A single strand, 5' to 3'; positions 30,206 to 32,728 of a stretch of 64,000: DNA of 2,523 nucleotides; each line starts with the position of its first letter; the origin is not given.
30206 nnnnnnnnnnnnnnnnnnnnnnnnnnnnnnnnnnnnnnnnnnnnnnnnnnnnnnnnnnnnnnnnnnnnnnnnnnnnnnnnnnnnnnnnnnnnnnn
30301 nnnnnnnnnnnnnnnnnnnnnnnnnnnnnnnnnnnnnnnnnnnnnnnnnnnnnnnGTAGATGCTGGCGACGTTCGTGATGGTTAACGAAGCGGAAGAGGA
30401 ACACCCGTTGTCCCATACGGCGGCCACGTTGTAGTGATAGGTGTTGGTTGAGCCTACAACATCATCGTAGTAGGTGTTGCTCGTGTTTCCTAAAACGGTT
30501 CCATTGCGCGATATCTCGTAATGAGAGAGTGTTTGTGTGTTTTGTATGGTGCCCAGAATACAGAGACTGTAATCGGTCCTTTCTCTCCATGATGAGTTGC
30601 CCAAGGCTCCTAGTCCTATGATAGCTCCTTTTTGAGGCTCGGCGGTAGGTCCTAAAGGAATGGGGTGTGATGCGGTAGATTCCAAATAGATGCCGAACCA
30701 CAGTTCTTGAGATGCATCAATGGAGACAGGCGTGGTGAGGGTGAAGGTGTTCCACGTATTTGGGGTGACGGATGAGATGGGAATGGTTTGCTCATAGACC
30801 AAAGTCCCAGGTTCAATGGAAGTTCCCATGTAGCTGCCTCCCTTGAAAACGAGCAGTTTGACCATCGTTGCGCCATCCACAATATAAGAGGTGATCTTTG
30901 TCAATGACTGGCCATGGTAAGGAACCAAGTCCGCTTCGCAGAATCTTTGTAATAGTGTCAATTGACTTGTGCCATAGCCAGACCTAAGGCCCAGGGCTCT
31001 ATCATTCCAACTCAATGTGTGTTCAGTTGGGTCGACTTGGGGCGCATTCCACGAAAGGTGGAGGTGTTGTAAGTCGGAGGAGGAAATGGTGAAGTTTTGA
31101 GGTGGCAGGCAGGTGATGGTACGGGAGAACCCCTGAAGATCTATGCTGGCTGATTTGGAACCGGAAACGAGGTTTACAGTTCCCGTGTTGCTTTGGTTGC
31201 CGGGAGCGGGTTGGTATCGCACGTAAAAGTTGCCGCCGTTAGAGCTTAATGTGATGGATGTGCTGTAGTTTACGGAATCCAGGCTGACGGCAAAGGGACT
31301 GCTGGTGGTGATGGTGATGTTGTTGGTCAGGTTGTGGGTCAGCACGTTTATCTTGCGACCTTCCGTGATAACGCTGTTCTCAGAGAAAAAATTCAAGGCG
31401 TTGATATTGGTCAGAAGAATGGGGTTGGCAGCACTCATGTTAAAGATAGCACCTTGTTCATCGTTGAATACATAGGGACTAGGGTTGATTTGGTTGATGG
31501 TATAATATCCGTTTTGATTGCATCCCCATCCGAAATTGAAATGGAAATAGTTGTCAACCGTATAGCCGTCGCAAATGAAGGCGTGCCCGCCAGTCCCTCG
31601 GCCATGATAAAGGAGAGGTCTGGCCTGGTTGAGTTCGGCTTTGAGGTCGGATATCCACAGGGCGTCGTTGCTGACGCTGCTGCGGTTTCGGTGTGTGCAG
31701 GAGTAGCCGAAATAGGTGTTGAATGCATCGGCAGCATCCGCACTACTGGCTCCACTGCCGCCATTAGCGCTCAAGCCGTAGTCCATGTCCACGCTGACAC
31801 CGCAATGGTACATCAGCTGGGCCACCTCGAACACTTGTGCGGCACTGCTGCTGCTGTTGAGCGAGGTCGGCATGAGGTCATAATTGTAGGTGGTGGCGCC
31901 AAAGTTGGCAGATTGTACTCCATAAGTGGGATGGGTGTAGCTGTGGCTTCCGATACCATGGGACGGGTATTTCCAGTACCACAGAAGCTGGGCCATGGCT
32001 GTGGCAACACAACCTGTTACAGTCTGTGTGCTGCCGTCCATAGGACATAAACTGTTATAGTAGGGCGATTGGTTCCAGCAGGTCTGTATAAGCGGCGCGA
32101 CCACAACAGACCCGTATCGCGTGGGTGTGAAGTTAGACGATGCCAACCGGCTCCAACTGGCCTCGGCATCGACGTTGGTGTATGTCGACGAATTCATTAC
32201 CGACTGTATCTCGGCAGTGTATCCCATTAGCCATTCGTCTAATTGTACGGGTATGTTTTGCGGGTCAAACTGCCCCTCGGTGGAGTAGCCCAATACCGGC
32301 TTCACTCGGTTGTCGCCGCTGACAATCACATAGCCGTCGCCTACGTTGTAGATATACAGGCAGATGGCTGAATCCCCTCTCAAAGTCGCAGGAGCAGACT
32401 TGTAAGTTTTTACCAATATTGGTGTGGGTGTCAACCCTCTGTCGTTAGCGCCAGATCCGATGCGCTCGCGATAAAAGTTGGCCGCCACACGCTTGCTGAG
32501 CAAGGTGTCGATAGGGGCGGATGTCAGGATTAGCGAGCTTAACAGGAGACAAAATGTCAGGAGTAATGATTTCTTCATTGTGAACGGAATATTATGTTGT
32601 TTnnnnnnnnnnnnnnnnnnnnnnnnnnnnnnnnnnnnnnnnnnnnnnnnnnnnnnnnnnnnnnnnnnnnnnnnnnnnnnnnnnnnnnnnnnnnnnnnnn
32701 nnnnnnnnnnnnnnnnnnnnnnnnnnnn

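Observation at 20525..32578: A 4017-codon ORF puts a C10 (streptopain-like) cysteine protease on a ~3500-residue repeat stalk with a T9SS anchor signal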

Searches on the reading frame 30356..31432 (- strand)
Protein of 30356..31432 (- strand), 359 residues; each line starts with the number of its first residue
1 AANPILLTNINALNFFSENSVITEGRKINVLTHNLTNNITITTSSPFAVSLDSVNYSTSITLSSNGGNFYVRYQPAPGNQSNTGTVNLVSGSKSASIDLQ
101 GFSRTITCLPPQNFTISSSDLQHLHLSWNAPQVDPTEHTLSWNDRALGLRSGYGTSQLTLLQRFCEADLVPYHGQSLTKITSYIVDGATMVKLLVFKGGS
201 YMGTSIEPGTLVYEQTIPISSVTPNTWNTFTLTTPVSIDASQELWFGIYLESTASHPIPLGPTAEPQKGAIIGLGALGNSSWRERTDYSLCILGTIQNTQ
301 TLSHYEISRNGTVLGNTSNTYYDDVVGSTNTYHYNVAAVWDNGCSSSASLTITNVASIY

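Call 8: search_protein_families(library=pfam, proteins=[window:30356-31432:-], max_evalue=10)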
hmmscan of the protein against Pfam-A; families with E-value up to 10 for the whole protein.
seq(359 aa): 3 families
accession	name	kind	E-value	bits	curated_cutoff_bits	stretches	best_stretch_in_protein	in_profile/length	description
PF01108.23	Tissue_fac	-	0.0087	16.3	27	1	101-138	15-51/107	Tissue factor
PF19081.6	Ig_7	-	0.14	12.9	27.3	1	297-351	26-77/84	Ig-like domain CHU_C associated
PF00041.27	fn3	-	3.4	8.4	25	1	110-145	2-39/84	Fibronectin type III domain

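Call 36: find_homologous_proteins(query=window:30374-31423:-, max_evalue=0.00001)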
Query window:30374-31423:- (350 aa): 1 proteins with E <= 0.00001 among 3514 candidates.
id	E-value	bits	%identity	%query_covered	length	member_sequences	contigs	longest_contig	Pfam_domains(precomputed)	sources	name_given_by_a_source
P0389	2.8e-16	78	38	43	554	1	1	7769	-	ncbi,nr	ncbi:MAG: hypothetical protein LBH92_07175, partial [Bacteroidales bacterium]|nr:hypothetical protei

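Call 50: predict_structure(alignment_id=A3)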
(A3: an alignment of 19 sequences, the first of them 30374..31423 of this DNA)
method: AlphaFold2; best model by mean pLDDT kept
length: 350 residues; sequences in the alignment: 19
mean_pLDDT: 90.0   pTM: 0.79
mean pLDDT of the five models: 90.0, 89.9, 89.8, 88.5, 87.8
residues with pLDDT >= 90: 219; 70-90: 124; 50-70: 7; < 50: 0
segments of 3 or more residues with pLDDT < 50: none
pLDDT, mean of each block of 10 residues (from residue 1): 89 87 94 96 95 96 96 89 96 93 86 90 92 86 70 88 89 94 94 87 88 96 94 92 94 83 77 82 86 90 95 95 89 91 92
secondary structure, 60 per line:
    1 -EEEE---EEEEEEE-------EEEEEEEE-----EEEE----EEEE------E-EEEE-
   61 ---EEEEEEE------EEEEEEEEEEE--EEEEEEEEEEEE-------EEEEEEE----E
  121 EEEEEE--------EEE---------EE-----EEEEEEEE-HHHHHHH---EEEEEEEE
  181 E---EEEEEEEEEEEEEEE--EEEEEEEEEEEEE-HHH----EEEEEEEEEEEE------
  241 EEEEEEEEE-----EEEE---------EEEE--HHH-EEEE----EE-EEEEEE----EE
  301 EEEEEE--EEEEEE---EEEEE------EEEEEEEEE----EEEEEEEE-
elements in order: E2-5 E9-15 E23-30 E36-39 E44-47 E56-59 E64-70 E77-87 E90-101 E109-115 E120-126 E135-137 E154-161 H163-169 E173-181 E185-199 E202-214 E223-234 E241-249 E255-258 E268-271 E278-281 E289-294 E299-306 E309-314 E318-322 E329-337 E342-349

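Call 53: fold_search(model_id=the predicted structure, library=pdb)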
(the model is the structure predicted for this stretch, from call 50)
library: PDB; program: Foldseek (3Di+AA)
matches with E <= 10: 1900; with E <= 0.001: 120
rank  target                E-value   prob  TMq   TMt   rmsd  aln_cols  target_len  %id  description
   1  8bxr                  9.0e-07  1.00  0.17  0.19  30.2       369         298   12  Titin FnIII-domain I109-I111 (I/A4-A/A6) from the MIR region (released 2023-02-15)
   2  1fnh                  2.9e-06  1.00  0.15  0.18  28.7       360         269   10  CRYSTAL STRUCTURE OF HEPARIN AND INTEGRIN BINDING SEGMENT OF HUMAN FIBRONECTIN (released 1999-03-16)
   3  3r8q                  3.7e-06  1.00  0.15  0.18  26.9       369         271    9  Structure of Fibronectin domain 12-14 (released 2012-04-11)
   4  1fnf                  5.7e-06  0.99  0.17  0.16  39.3       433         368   11  FRAGMENT OF HUMAN FIBRONECTIN ENCOMPASSING TYPE-III REPEATS 7 THROUGH 10 (released 1996-01-29)
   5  7sqc_F0               7.9e-06  1.00  0.21  0.24  30.5       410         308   10  Ciliary C1 central pair apparatus isolated from Chlamydomonas reinhardtii (released 2022-04-13)
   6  4yfd_A                1.2e-05  1.00  0.20  0.15  31.4       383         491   10  Crystal structure PTP delta Ig1-Fn2 in complex with IL-1RAcP (released 2015-05-06)
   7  9ba4_A                1.6e-05  0.97  0.16  0.07  44.1       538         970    9  Full-length cross-linked Contactin 2 (CNTN2) (released 2024-07-17)
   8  6xay_B                1.8e-05  0.99  0.14  0.18  26.4       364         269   12  Structure of a fragment of human fibronectin containing the 10th, 11th and 12th type III domains (released 2021-06-09)
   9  4pbx                  1.9e-05  0.99  0.19  0.13  36.9       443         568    8  Crystal structure of the six N-terminal domains of human receptor protein tyrosine phosphatase sigma (released 2014-11-12)
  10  5mya_A                2.0e-05  0.96  0.14  0.17  28.9       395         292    8  Homodimerization of Tie2 Fibronectin-like domains 1-3 in space group C2 (released 2017-04-26)
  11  2jll                  2.1e-05  1.00  0.19  0.17  31.9       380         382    9  Crystal structure of NCAM2 IgIV-FN3II (released 2009-11-17)
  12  2v5y                  2.2e-05  0.98  0.17  0.12  32.3       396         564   10  Crystal structure of the receptor protein tyrosine phosphatase mu ectodomain (released 2007-09-11)
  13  6mfa                  2.7e-05  0.87  0.13  0.13  25.2       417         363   14  Fragment of human fibronectin containing the 4th-7th type III domains (released 2019-09-18)
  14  7tyj_B                2.7e-05  0.82  0.15  0.14  34.1       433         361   13  Cryo-EM Structure of insulin receptor-related receptor (IRR) in apo-state captured at pH 7. The 3D refinement was focu (released 2023-02-15)
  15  8q6t_I                2.8e-05  0.99  0.16  0.06  27.5       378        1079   10  Helical reconstruction of the relaxed thick filament from FIB milled left ventricular mouse myofibrils (released 2023-11-01)
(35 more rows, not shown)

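Call 54: search_solved_structures(query=A3, max_evalue=1, show_alignments=0)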
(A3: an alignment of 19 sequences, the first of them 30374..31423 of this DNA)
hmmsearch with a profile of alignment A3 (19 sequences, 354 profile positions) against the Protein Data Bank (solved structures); distinct sequences matched with E-value up to 1: 11.
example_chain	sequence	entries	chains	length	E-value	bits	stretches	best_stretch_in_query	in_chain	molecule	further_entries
8g4l_bm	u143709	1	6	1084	0.00018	23.6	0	86-137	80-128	Titin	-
3lpw_A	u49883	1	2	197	0.002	20.2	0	107-140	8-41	A77-A78 domain from Titin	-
2w1n_A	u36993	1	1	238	0.0069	18.4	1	77-161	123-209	O-GLCNACASE NAGJ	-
8q6t_I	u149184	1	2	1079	0.0071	18.4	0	101-145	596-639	Titin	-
1tdq_A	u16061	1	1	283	0.0093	18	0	100-144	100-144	Tenascin-R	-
6xsx_A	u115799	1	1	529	0.029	16.4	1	264-343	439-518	ZmpA Glycopeptidase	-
2edy_A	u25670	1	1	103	0.35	12.8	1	108-168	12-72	Receptor-type tyrosine-protein phosphatase F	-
4lpv_A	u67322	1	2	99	0.83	11.6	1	107-144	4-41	TENCON variant P41BR3-42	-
3tes_A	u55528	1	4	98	0.87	11.5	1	107-144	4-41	Tencon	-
2i2r_E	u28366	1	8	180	0.93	11.4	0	271-339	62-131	Kv channel-interacting protein 1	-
1x5h_A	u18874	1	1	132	0.99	11.3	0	106-141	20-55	Neogenin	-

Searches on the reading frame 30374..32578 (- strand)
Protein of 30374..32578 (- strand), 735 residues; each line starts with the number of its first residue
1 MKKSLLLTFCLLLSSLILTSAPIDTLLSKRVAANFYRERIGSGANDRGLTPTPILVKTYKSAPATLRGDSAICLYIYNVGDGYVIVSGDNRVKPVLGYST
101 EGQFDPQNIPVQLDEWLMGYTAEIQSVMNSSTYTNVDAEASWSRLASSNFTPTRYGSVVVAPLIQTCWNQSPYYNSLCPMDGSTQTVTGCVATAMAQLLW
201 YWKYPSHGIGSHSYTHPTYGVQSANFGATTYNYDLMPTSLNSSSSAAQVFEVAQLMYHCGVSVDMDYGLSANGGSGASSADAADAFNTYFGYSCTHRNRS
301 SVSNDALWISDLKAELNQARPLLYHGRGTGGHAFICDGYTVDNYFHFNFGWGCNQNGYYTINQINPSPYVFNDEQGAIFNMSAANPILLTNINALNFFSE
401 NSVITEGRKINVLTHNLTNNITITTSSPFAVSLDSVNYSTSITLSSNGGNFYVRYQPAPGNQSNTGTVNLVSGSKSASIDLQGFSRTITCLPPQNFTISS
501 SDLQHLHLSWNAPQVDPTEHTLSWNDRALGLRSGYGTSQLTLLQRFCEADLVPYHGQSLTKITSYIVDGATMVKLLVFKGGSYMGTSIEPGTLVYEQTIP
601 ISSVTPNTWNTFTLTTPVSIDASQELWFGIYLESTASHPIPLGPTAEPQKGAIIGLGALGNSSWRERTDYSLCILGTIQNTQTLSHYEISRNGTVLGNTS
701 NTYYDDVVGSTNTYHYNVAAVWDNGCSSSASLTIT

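Call 29: find_related_loci(query=A1, collection=genome_contigs, flank=10000)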
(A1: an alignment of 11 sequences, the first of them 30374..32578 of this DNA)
Query A1 (735 aa) in genome_contigs; peptide patterns used: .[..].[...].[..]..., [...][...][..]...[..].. (x = any residue, [..] = any of these).
600 stretches matched a pattern (row limit reached: there are more); 595 encode a relative of the query (tblastn E <= 1e-3); the best 80 are kept; 80 distinct loci.
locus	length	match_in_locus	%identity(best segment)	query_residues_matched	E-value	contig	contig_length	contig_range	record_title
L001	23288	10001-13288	45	1-735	0e+0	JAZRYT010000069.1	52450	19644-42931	MAG: Bacteroidales bacterium isolate T1900044949_TA20190002.MAGScoT_cleanbin_000038 SGB_3547_k141_2682211, whole genome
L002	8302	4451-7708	41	1-735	5e-172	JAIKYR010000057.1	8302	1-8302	MAG: Bacteroidales bacterium isolate RUI486 k141_3476749_flag=1_multi=8.0000_len=8302, whole genome shotgun sequence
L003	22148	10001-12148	39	17-726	6e-155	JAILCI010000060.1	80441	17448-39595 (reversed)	MAG: Bacteroidales bacterium isolate RUI581 k141_14902332_flag=0_multi=72.9821_len=80441, whole genome shotgun sequence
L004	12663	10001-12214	39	1-734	1e-149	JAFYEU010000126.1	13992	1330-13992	MAG: Bacteroidales bacterium isolate RGIG7025 Sheep_Rumen.Co__c3873310, whole genome shotgun sequence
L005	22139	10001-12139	37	18-734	1e-133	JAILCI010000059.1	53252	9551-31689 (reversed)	MAG: Bacteroidales bacterium isolate RUI581 k141_14899495_flag=0_multi=72.9729_len=53252, whole genome shotgun sequence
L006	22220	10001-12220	35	1-731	2e-131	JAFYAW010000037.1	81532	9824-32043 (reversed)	MAG: Bacteroidales bacterium isolate RGIG6923 Sheep_Rumen-5__c413978, whole genome shotgun sequence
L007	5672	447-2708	37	1-735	3e-131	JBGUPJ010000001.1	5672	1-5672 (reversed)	MAG: Bacteroidales bacterium isolate ruminal_MAG_166 ruminal_MAG_166_contig_0001, whole genome shotgun sequence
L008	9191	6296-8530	36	1-735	2e-133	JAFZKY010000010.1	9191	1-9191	MAG: Bacteroidales bacterium isolate RGIG7861 Water_buffalos_Reticulum-4__c193594, whole genome shotgun sequence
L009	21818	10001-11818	33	1-641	9e-92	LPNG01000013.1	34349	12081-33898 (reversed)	MAG: bacterium F082 isolate F082 scaffold_12, whole genome shotgun sequence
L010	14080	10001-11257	41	69-488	3e-91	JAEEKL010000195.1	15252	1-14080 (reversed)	MAG: Bacteroidales bacterium isolate Tb.RUG.192 k141_9645415_flag=0_multi=53.9860_len=15252, whole genome shotgun sequen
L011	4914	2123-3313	43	1-384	8e-88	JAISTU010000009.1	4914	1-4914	MAG: Bacteroidales bacterium isolate Md513_bin32 k119_117189, whole genome shotgun sequence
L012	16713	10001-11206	41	1-393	3e-87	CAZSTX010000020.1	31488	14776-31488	MAG TPA_asm: uncultured Lentimicrobiaceae bacterium isolate binchicken_co39_217 genome assembly, contig: NODE_3430_lengt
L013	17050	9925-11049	42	1-382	6e-86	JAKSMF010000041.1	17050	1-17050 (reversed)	MAG: Bacteroidales bacterium isolate Horse_feces118 MAG118_41, whole genome shotgun sequence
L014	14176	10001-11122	43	1-366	3e-85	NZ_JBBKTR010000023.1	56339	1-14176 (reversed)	Pontibacter sp. H249 23, whole genome shotgun sequence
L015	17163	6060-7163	43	74-433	2e-85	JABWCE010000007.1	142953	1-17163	MAG: Bacteroidetes bacterium isolate MAG_48 scaffold_74, whole genome shotgun sequence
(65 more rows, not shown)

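Call 68: find_related_loci(query=window:30374-32578:-, collection=metagenome_contigs, flank=10000)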
Query window:30374-32578:- (735 aa) in metagenome_contigs; peptide patterns used: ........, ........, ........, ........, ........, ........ (x = any residue, [..] = any of these).
102 stretches matched a pattern; 39 encode a relative of the query (tblastn E <= 1e-3); 39 distinct loci.
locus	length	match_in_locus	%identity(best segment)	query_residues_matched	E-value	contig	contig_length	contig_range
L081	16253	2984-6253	56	1-735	0e+0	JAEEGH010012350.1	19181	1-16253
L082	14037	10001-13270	56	1-735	0e+0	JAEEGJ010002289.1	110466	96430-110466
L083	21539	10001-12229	45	1-735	0e+0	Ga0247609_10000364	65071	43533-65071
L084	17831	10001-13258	45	18-735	0e+0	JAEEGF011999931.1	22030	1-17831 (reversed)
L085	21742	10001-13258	45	18-735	0e+0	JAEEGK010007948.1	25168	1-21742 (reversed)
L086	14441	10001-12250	43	1-735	0e+0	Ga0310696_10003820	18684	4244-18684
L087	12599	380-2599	45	3-735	0e+0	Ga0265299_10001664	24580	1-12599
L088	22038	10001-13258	45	18-735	0e+0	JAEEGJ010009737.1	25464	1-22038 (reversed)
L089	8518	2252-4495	41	1-735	0e+0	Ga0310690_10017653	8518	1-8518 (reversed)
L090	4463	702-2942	42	1-735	0e+0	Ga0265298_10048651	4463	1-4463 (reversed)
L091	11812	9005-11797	42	1-735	4e-179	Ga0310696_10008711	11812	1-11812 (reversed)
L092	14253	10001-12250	42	1-735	8e-179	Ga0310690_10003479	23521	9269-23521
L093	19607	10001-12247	42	1-735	2e-174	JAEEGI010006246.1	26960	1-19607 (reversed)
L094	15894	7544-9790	42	1-735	2e-174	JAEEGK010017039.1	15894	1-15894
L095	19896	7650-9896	42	1-735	2e-174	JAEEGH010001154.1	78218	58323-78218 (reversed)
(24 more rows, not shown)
